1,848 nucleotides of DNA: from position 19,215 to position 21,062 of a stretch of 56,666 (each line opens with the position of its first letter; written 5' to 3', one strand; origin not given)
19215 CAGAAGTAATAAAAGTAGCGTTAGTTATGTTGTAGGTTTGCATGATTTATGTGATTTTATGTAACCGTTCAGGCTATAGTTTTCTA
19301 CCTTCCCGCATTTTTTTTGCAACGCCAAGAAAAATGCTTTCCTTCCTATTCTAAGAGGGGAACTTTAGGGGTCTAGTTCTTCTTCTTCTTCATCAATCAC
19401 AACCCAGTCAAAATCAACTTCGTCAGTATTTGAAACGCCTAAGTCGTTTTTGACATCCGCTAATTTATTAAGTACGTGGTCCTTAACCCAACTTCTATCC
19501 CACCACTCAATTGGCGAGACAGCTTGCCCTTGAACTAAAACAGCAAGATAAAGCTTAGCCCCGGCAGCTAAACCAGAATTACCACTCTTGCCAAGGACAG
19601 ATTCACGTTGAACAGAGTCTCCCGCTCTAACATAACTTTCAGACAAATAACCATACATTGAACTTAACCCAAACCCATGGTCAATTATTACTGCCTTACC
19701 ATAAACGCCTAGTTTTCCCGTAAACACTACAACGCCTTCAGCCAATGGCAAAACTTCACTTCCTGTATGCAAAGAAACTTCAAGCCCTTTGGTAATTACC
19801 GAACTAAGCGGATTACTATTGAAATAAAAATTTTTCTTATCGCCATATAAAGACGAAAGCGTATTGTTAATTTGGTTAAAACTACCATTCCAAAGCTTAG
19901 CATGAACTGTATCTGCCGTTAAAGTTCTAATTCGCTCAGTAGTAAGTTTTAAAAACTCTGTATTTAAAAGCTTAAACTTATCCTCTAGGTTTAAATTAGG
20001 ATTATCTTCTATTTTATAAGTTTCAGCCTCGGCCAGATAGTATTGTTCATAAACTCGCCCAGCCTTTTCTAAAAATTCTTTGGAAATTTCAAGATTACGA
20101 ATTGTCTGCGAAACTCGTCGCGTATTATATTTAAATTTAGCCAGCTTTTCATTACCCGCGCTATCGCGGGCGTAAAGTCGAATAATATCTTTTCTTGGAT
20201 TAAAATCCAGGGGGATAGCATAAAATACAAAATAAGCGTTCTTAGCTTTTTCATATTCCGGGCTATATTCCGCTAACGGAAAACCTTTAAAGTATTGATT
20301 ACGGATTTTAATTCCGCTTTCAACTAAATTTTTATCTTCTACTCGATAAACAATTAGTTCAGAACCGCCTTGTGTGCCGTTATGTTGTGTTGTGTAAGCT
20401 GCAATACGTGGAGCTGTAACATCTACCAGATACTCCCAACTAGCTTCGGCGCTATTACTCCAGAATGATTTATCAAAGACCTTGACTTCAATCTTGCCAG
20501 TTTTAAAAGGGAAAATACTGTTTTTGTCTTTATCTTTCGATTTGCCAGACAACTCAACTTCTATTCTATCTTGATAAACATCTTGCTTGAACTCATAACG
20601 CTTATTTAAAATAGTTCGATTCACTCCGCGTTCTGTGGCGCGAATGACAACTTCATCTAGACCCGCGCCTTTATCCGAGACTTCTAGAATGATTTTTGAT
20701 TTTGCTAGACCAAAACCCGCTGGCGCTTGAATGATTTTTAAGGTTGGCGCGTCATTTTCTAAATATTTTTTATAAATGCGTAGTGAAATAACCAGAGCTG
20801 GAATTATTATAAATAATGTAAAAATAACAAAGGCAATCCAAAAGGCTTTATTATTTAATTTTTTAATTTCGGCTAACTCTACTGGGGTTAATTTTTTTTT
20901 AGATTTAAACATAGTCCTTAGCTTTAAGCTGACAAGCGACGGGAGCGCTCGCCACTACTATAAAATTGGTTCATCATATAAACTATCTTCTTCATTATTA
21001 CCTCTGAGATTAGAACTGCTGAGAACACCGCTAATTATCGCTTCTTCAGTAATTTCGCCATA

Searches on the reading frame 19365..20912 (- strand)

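Call 14: search_protein_families(library=pfam, proteins=[window:19365-20912:-], max_evalue=0.00001)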
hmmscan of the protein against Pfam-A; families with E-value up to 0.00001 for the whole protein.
window:19365-20912:- (515 aa): 1 family
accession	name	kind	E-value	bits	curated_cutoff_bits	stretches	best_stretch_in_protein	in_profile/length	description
PF01551.29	Peptidase_M23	-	2e-20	73.2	28.7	1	374-467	3-96/96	Peptidase family M23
